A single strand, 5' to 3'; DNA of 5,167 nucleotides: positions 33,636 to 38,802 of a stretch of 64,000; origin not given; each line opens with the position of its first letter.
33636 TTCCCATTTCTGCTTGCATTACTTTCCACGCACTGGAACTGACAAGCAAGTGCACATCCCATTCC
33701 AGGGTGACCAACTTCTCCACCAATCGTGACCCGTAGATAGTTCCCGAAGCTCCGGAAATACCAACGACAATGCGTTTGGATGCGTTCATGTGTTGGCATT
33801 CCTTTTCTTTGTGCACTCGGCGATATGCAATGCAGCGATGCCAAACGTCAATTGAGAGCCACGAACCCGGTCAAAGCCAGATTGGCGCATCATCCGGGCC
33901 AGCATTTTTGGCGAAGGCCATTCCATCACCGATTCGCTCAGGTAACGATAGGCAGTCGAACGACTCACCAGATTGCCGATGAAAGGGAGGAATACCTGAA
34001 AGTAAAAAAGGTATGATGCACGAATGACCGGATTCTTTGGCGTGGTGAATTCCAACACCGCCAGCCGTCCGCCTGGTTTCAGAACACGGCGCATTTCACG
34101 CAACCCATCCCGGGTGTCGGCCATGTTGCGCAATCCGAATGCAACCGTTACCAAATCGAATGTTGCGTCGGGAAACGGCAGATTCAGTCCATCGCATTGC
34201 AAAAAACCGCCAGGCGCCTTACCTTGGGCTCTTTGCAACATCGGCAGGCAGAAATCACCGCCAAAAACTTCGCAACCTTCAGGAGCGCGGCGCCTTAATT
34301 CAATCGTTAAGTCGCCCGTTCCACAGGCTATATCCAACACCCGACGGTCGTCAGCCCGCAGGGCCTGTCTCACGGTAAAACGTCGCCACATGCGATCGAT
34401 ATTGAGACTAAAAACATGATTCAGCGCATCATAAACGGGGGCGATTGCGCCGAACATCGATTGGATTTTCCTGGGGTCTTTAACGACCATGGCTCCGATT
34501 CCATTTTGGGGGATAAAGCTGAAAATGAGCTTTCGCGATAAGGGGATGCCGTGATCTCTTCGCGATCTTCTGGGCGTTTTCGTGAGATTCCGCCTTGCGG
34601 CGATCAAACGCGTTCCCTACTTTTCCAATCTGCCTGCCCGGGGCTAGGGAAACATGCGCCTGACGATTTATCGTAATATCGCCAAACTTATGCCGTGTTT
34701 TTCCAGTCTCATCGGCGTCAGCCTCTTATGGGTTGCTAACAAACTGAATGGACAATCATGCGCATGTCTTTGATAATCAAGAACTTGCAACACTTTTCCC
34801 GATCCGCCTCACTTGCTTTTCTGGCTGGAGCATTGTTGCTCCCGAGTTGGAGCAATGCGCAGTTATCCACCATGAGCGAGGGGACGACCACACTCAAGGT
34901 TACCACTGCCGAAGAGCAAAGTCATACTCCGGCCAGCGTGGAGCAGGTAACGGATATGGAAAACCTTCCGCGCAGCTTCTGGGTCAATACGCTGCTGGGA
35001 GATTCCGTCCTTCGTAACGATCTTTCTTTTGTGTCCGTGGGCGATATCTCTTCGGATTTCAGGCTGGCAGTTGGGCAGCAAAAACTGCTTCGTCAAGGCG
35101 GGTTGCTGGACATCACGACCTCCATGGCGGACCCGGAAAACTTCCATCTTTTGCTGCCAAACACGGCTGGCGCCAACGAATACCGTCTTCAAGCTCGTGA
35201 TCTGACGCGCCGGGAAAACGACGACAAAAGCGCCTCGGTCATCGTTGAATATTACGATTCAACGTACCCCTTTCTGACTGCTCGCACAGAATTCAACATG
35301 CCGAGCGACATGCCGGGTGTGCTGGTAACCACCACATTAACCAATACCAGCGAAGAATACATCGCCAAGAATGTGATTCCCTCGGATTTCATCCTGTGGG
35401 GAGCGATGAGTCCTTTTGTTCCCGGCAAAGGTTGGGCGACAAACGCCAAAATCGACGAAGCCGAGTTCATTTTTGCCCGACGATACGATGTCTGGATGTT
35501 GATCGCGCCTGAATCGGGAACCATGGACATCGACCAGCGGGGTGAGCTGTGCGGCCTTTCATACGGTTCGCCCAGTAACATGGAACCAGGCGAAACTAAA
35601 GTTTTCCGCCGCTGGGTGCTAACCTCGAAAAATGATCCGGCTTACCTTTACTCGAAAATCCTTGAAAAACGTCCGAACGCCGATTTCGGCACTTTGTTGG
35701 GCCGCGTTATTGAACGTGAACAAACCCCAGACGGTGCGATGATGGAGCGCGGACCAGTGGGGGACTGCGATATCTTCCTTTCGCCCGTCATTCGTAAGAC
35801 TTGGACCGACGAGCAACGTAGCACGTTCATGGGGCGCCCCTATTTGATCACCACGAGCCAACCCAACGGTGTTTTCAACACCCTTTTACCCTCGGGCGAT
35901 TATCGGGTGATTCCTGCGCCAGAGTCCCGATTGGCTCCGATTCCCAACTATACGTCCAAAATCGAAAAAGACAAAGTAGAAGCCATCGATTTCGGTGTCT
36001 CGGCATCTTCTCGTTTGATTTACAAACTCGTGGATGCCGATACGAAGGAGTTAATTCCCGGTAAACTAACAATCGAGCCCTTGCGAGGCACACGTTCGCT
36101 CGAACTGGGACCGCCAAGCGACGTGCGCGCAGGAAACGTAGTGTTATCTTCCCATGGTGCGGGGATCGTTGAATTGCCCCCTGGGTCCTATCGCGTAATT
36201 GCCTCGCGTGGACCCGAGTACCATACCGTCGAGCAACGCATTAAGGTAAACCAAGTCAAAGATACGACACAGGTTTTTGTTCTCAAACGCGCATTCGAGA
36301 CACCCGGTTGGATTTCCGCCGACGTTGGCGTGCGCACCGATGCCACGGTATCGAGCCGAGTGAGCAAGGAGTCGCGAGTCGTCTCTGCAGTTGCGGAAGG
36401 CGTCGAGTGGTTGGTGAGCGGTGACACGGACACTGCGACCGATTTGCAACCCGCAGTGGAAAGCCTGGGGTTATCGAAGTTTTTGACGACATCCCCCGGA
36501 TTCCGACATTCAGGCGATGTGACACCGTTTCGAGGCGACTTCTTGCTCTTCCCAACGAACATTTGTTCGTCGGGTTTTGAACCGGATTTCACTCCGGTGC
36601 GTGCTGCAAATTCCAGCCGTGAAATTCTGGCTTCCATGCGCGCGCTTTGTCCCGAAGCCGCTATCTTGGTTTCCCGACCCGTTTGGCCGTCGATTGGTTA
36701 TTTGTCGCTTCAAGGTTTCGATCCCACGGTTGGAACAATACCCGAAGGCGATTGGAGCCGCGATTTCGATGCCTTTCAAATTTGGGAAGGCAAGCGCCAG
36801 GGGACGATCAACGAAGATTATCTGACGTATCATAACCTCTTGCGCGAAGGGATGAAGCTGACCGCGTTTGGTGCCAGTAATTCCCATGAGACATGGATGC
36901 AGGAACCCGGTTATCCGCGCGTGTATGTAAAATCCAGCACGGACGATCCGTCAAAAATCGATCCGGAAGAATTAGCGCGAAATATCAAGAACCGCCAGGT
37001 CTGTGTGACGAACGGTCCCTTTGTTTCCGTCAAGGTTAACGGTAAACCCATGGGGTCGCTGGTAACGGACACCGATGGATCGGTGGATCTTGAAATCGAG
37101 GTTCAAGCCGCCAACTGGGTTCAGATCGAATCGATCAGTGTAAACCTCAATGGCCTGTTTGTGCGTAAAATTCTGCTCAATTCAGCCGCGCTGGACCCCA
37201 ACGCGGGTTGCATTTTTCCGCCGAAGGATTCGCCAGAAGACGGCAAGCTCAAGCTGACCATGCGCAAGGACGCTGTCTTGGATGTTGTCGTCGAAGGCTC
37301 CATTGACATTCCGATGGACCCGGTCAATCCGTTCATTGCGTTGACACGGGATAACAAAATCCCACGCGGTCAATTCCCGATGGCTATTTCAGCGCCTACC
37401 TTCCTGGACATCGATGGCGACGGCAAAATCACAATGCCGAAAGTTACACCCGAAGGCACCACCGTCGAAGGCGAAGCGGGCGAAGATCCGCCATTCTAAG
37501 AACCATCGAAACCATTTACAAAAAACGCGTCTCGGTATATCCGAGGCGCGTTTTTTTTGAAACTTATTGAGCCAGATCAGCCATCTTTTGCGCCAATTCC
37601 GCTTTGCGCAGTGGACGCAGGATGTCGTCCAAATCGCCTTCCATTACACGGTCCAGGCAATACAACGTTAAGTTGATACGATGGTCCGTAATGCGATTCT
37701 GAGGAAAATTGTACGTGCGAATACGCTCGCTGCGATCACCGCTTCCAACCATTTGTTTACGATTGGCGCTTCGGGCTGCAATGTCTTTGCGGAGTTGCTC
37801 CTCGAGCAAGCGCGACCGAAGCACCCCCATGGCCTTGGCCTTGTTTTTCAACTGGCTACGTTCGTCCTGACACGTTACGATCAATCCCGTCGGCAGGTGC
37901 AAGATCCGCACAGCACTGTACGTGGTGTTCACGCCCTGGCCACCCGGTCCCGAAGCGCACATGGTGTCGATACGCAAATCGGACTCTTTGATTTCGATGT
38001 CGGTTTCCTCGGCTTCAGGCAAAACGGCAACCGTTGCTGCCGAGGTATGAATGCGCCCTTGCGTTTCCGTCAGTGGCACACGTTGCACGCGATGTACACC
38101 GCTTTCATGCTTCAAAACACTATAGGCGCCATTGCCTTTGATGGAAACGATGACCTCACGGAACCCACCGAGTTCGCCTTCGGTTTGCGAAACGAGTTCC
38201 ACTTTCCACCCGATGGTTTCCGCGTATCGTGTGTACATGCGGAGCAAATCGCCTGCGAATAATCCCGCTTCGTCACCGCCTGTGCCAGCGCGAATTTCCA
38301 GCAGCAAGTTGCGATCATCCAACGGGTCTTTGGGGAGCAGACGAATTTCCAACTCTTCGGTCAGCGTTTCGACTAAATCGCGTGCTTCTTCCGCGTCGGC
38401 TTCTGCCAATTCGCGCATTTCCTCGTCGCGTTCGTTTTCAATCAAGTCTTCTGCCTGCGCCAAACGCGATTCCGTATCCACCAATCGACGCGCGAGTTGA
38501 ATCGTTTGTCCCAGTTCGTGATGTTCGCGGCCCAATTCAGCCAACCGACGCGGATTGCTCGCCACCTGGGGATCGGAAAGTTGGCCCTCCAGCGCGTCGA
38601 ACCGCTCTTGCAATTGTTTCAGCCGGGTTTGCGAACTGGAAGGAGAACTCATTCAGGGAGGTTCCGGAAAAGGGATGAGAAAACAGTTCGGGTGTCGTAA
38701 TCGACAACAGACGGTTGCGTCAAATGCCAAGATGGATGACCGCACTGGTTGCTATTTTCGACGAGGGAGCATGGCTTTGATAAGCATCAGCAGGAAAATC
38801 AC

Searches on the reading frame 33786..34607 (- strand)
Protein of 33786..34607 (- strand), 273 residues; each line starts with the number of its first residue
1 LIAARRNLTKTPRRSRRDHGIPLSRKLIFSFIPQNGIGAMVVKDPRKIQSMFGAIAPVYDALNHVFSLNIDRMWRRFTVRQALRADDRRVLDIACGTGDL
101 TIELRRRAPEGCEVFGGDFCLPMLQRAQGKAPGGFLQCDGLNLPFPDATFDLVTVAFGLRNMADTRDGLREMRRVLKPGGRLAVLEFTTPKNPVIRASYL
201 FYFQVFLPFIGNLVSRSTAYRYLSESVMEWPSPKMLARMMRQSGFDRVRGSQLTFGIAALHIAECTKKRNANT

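Call 53: search_protein_families(library=pfam, proteins=[window:33786-34607:-], max_evalue=0.0001)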
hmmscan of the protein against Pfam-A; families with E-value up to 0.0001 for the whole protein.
window:33786-34607:- (273 aa): 7 families
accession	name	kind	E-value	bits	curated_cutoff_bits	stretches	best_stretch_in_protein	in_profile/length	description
PF01209.24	Ubie_methyltran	-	1.8e-63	214.5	20.1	1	41-263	3-231/233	ubiE/COQ5 methyltransferase family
PF08241.18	Methyltransf_11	-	1.2e-20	74.3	21.2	1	91-183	1-94/95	Methyltransferase domain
PF13649.12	Methyltransf_25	-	1.5e-20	74.1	27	1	90-180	1-97/97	Methyltransferase domain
PF13847.12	Methyltransf_31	-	1.1e-14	54.8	27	1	87-188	4-113/145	Methyltransferase domain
PF13489.12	Methyltransf_23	-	1.5e-12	48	27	1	72-246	7-160/164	Methyltransferase domain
PF08242.18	Methyltransf_12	-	1.6e-12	48.4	30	1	91-182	1-98/98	Methyltransferase domain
PF05148.21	Methyltransf_8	-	2.1e-05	25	27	1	135-188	108-160/219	Hypothetical methyltransferase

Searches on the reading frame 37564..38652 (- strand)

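Call 54: search_protein_families(library=pfam, proteins=[window:37564-38652:-], max_evalue=0.00001)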
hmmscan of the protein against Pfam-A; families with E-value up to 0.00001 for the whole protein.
window:37564-38652:- (362 aa): 2 families
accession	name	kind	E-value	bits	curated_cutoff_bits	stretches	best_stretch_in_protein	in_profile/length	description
PF03462.23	PCRF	-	2.9e-70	236.5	24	1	14-208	1-194/194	PCRF domain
PF00472.26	RF-1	-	2.7e-41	140.6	35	1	216-325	2-116/116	RF-1 domain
